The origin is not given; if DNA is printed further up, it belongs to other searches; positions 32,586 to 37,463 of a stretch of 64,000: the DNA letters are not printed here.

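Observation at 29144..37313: Anaerobe-type HdrL-MvhD-MetV-MetF-HdrCB operon in an otherwise aerobic-looking alphaproteobacterial region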

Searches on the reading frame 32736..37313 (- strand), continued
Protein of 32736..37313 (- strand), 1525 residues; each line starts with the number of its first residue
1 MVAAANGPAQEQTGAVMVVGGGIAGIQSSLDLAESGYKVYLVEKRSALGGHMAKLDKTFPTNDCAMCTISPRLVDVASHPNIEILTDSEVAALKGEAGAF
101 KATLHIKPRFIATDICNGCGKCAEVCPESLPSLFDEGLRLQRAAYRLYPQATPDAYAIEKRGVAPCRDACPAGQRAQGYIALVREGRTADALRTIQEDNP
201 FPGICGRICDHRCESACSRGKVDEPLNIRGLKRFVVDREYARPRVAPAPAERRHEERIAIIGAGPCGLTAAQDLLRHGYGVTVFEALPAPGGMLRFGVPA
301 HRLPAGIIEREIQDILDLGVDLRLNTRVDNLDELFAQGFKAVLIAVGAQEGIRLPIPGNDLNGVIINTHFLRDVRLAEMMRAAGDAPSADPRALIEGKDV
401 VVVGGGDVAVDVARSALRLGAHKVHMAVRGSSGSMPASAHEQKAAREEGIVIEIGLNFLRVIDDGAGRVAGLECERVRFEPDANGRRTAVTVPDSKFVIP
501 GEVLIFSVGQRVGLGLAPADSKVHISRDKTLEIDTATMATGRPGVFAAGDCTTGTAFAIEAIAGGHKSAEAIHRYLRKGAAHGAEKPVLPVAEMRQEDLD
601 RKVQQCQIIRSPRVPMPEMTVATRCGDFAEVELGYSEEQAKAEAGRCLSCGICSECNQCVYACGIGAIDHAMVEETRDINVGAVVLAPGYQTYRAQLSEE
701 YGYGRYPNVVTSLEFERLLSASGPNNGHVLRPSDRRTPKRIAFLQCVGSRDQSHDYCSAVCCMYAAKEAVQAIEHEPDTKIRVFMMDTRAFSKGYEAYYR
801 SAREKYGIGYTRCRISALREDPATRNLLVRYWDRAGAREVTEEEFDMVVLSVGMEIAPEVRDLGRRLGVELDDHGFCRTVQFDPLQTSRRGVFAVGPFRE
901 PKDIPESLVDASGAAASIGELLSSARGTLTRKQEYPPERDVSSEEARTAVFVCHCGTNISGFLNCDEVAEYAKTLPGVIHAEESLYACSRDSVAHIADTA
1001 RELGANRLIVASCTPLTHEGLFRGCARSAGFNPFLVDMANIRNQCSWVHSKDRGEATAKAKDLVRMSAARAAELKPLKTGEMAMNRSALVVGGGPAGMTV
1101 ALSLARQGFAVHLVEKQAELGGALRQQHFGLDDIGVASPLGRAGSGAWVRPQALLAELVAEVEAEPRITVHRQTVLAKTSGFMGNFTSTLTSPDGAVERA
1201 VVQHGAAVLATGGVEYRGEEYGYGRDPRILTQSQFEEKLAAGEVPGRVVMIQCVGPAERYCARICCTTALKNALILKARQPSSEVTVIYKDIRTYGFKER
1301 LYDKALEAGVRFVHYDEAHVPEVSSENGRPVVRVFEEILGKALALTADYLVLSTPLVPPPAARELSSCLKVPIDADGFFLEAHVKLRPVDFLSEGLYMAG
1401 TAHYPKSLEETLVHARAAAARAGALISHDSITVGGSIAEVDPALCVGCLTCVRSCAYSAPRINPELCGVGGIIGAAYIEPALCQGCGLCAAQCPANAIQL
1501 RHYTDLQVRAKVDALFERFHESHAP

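Call 37: search_protein_families(library=pfam, proteins=[L011:8129-11287:+, L011:11280-11747:+, L011:6387-8060:+, L019:5696-7042:+, L019:7144-8049:+, L019:5003-5605:+, L011:19726-20523:+, L060:4975-5847:+, L063:7287-8657:-, L060:23011-23619:+], max_evalue=0.00001)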
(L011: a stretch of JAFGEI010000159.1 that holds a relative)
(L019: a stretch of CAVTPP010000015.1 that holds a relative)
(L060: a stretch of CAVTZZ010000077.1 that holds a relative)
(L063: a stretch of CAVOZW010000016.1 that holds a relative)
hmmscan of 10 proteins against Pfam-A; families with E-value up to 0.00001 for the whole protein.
L011:8129-11287:+ (1052 aa): 23 families
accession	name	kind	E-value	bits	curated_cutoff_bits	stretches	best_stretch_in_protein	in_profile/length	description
PF07992.20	Pyr_redox_2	-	3.4e-22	79.7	26.1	1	310-428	171-277/291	Pyridine nucleotide-disulphide oxidoreductase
PF00037.32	Fer4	-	4.5e-19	67.9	21.1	0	1009-1031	2-24/24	4Fe-4S binding domain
PF12831.13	FAD_oxidored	-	1.6e-18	67.7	27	2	23-61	2-40/416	FAD dependent oxidoreductase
PF12837.12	Fer4_6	-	1.1e-15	57.2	25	0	969-990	1-22/24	4Fe-4S binding domain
PF12838.12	Fer4_7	-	1.3e-14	54.8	27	1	977-1029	2-52/52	4Fe-4S dicluster domain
PF00890.30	FAD_binding_2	-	2.4e-14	53.8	20.4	2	23-57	2-36/414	FAD binding domain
PF13237.11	Fer4_10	-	2.9e-13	50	25.5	2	972-1026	4-53/53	4Fe-4S dicluster domain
PF13450.12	NAD_binding_8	-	3.8e-13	49.9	21.9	1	628-663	1-36/68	NAD(P)-binding Rossmann-like domain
PF13187.11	Fer4_9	-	1e-12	48.3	27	2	135-199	1-52/52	4Fe-4S dicluster domain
PF12797.12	Fer4_2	-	9.7e-11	41.3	24.5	0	129-148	3-22/22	4Fe-4S binding domain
PF13484.11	Fer4_16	-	1.1e-10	42.6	30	0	183-202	1-20/66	4Fe-4S double cluster binding domain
PF01266.30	DAO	-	1e-09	38.8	27.9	0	627-660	3-37/353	FAD dependent oxidoreductase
PF03486.20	HI0933_like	-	2.1e-09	37.6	50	0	626-662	3-39/244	HI0933-like protein Rossmann domain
PF00070.33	Pyr_redox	-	2.5e-09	38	22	0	22-56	1-35/82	Pyridine nucleotide-disulphide oxidoreductase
PF14697.11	Fer4_21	-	9.1e-09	35.8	35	0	970-1032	1-59/59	4Fe-4S dicluster domain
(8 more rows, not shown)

L011:11280-11747:+ (155 aa): 1 family
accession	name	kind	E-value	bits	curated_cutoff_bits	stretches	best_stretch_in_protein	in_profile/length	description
PF02662.21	FlpD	-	2e-42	144.5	22.3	1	22-144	1-123/123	Methyl-viologen-reducing hydrogenase, delta subunit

L011:6387-8060:+ (557 aa): 4 families
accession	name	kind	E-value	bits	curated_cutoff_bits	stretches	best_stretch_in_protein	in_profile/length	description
PF00890.30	FAD_binding_2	-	2.3e-71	241.6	20.4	1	114-497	1-414/414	FAD binding domain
PF07992.20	Pyr_redox_2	-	1.7e-07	31.4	26.1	1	114-306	2-113/291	Pyridine nucleotide-disulphide oxidoreductase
PF01266.30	DAO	-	8e-07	29.3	27.9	0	114-255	1-130/353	FAD dependent oxidoreductase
PF03486.20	HI0933_like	-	4.5e-06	26.7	50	0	114-482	2-219/244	HI0933-like protein Rossmann domain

L019:5696-7042:+ (448 aa): 2 families
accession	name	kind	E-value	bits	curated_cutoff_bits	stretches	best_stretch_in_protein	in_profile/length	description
PF00390.24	malic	-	1.9e-28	99.9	23.1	1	34-165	3-182/182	Malic enzyme, N-terminal domain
PF03949.21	Malic_M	-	2.6e-22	79.8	23.5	1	178-395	2-243/258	Malic enzyme, NAD binding domain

L019:7144-8049:+ (301 aa): 8 families
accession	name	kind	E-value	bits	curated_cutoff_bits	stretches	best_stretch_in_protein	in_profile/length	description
PF07992.20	Pyr_redox_2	-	1.2e-36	127.1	26.1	1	2-286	1-291/291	Pyridine nucleotide-disulphide oxidoreductase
PF13738.12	Pyr_redox_3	-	9.2e-19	68.2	30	1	74-269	100-305/305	Pyridine nucleotide-disulphide oxidoreductase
PF00890.30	FAD_binding_2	-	5.4e-11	42.8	20.4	1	3-33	1-31/414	FAD binding domain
PF12831.13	FAD_oxidored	-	7.1e-11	42.5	27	1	3-68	1-70/416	FAD dependent oxidoreductase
PF03486.20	HI0933_like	-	2.6e-09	37.4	50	0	3-32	2-31/244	HI0933-like protein Rossmann domain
PF00070.33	Pyr_redox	-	2.5e-07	31.6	22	0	142-212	1-79/82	Pyridine nucleotide-disulphide oxidoreductase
PF01266.30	DAO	-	3.7e-07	30.4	27.9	0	3-36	1-35/353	FAD dependent oxidoreductase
PF01134.28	GIDA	-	1.2e-06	28.3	22.1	0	3-34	1-32/391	Glucose inhibited division protein A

L019:5003-5605:+ (200 aa): 0 families

L011:19726-20523:+ (265 aa): 4 families
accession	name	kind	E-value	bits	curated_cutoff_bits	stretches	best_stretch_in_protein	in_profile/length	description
PF01656.29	CbiA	-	8.3e-17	61.8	25.4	1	8-238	3-125/125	CobQ/CobB/MinD/ParA nucleotide binding domain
PF02374.21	ArsA_ATPase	-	5.9e-09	36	24.3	1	6-51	3-48/305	Anion-transporting ATPase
PF13614.12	AAA_31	-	1.1e-08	35.6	27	1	7-59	4-57/177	AAA domain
PF10609.15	ParA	-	3.7e-08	33.5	27.1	1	8-45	7-45/246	NUBPL iron-transfer P-loop NTPase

L060:4975-5847:+ (290 aa): 1 family
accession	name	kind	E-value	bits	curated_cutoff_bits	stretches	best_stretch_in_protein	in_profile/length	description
PF02219.23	MTHFR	-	3.6e-26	92.6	24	1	3-273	2-271/287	Methylenetetrahydrofolate reductase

L063:7287-8657:- (456 aa): 7 families
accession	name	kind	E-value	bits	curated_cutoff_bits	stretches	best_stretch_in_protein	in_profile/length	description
PF00158.32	Sigma54_activat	-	2.5e-60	203.4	20.2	1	151-311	3-163/168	Sigma-54 interaction domain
PF00072.30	Response_reg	-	6.6e-24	84.7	30.2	1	5-115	1-109/111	Response regulator receiver domain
PF25601.1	AAA_lid_14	-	4.7e-19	68.4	27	1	321-397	1-79/87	AAA+ ATPase lid domain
PF14532.12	Sigma54_activ_2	-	3.5e-18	66.6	25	1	154-320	5-138/138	Sigma-54 interaction domain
PF07728.20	AAA_5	-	1.6e-07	31.8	22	1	172-300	1-134/139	AAA domain (dynein-related subfamily)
PF02954.25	HTH_8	-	2.7e-07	30.6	22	1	413-453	2-42/42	Bacterial regulatory protein, Fis family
PF07724.20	AAA_2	-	7.7e-06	26.5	27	0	173-300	6-134/166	AAA domain (Cdc48 subfamily)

L060:23011-23619:+ (202 aa): 5 families
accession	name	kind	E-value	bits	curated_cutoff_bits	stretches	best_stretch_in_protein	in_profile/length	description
PF13534.11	Fer4_17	-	1.9e-11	44.7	22.2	1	38-97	2-61/61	4Fe-4S dicluster domain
PF13183.11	Fer4_8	-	8.8e-09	36.2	27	1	38-96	5-68/68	4Fe-4S dicluster domain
PF13187.11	Fer4_9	-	3.4e-08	33.8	27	1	38-95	2-50/52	4Fe-4S dicluster domain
PF13237.11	Fer4_10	-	2.2e-07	31.1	25.5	0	81-102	8-22/53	4Fe-4S dicluster domain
PF12838.12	Fer4_7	-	3.9e-06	27.7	27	1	38-96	2-52/52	4Fe-4S dicluster domain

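Call 47: find_encoding_contigs(protein=P0011, flank=10000, max_places=1)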
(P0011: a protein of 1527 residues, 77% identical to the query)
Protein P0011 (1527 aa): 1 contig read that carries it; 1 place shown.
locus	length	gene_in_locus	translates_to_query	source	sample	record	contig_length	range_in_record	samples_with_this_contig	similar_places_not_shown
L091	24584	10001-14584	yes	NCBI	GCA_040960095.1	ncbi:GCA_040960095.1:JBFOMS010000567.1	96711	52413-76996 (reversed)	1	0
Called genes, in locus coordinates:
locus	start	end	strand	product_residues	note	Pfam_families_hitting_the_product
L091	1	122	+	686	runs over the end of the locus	PF05378:Hydant_A_N, PF01968:Hydantoinase_A, PF19278:Hydant_A_C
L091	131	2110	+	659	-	PF02538:Hydantoinase_B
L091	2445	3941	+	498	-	PF00501:AMP-binding, PF13193:AMP-binding_C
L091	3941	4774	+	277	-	PF00005:ABC_tran, PF13304:AAA_21 (faint)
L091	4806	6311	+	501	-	PF20695:UbiD_N, PF01977:UbiD, PF20696:UbiD_C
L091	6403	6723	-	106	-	-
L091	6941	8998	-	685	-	PF05170:AsmA, PF05359:DUF748, PF13116:YhdP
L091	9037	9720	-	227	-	PF13852:DUF4197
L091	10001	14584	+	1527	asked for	PF12831:FAD_oxidored (weak), PF13450:NAD_binding_8 (weak), PF14691:Fer4_20, PF07992:Pyr_redox_2, PF13450:NAD_binding_8 (weak), PF07992:Pyr_redox_2 (weak), PF00890:FAD_binding_2, PF13450:NAD_binding_8, +16 more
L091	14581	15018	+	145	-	PF02662:FlpD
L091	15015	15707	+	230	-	PF12225:DUF5981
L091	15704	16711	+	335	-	PF02219:MTHFR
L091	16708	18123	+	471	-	PF13183:Fer4_8, PF13187:Fer4_9 (weak), PF13534:Fer4_17, PF02754:CCG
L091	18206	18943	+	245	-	PF13505:OMP_b-brl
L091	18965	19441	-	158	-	PF05433:Rick_17kDa_Anti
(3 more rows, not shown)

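Call 48: find_encoding_contigs(protein=P0013, flank=10000, max_places=1)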
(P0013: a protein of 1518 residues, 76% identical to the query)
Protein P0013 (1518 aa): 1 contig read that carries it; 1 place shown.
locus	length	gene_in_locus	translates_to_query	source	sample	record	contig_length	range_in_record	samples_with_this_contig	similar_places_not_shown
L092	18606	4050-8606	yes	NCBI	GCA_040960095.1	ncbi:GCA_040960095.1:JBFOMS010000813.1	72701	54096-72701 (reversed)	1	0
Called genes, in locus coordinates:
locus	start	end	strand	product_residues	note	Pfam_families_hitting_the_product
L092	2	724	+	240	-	?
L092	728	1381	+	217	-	-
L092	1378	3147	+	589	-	PF00111:Fer2, PF17650:RACo_linker, PF17651:Raco_middle, PF14574:RACo_C_ter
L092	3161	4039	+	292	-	PF00809:Pterin_bind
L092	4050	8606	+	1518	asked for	PF00890:FAD_binding_2 (weak), PF12831:FAD_oxidored, PF13450:NAD_binding_8 (weak), PF14691:Fer4_20, PF07992:Pyr_redox_2, PF13450:NAD_binding_8 (weak), PF12831:FAD_oxidored, PF13450:NAD_binding_8, +17 more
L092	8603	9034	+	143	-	PF02662:FlpD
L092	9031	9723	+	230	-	PF12225:DUF5981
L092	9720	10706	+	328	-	PF02219:MTHFR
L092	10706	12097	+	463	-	PF13183:Fer4_8, PF13187:Fer4_9 (weak), PF13534:Fer4_17, PF02754:CCG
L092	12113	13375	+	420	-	PF01208:URO-D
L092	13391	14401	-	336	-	-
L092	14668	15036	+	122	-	PF13686:DrsE_2 (faint), PF02635:DsrE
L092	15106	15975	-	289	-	PF22113:Mtrc-MtrF_II-IV_dom (faint), PF09699:Paired_CXXCH_1 (faint), PF14522:Cytochrome_C7 (faint)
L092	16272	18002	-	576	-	PF22113:Mtrc-MtrF_II-IV_dom (faint), PF14522:Cytochrome_C7 (faint), PF14537:Cytochrom_c3_2 (faint), PF09699:Paired_CXXCH_1 (weak)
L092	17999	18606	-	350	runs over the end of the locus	PF01436:NHL (faint), PF25021:TEN_NHL (faint), PF08450:SGL (faint), PF17170:DUF5128 (weak)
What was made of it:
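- P0013 has RACo-Pterin_bind-hdrL...hdrCB-URO-D on one strand (call 48). One MAG carries two copies of the whole cluster, one of them inside a methyltransferase operon (calls 47, 48). A DsrE-like gene lies 2.5 kb downstream in L092 (call 48).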

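Call 49: find_encoding_contigs(protein=P0021, flank=10000, max_places=1)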
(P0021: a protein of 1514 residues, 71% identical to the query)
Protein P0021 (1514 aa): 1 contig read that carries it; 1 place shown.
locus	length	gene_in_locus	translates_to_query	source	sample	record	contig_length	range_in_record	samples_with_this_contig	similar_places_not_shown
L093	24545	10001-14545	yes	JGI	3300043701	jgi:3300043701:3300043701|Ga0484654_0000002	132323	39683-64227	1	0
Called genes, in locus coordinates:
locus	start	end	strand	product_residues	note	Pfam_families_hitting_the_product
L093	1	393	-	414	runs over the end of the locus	PF00266:Aminotran_5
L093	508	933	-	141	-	PF19649:DUF6152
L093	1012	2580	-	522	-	PF00501:AMP-binding, PF13193:AMP-binding_C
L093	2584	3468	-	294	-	PF00702:Hydrolase (faint), PF13344:Hydrolase_6, PF13242:Hydrolase_like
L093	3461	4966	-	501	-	PF00682:HMGL-like, PF02436:PYC_OADA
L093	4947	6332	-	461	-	PF00289:Biotin_carb_N, PF02786:CPSase_L_D2, PF02222:ATP-grasp (weak), PF07478:Dala_Dala_lig_C, PF02785:Biotin_carb_C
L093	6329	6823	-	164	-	PF00364:Biotin_lipoyl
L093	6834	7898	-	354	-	PF01326:PPDK_N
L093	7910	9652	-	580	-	PF00391:PEP-utilizers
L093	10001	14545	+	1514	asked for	PF00890:FAD_binding_2 (weak), PF12831:FAD_oxidored (weak), PF13450:NAD_binding_8 (weak), PF14691:Fer4_20, PF07992:Pyr_redox_2, PF13450:NAD_binding_8 (weak), PF13738:Pyr_redox_3 (weak), PF00890:FAD_binding_2 (weak), +15 more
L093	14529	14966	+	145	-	PF02662:FlpD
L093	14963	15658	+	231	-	PF12225:DUF5981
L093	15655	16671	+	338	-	PF02219:MTHFR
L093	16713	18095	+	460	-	PF13183:Fer4_8, PF13187:Fer4_9 (weak), PF13534:Fer4_17, PF02754:CCG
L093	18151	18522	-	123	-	PF00034:Cytochrom_C (weak), PF13442:Cytochrome_CBB3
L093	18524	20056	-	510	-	PF01565:FAD_binding_4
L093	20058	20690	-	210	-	-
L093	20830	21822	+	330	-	PF02445:NadA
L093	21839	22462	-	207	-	PF00989:PAS, PF08448:PAS_4, PF13188:PAS_8 (weak), PF13426:PAS_9, PF00196:GerE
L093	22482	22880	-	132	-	PF19649:DUF6152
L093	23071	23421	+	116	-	PF19649:DUF6152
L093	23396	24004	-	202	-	-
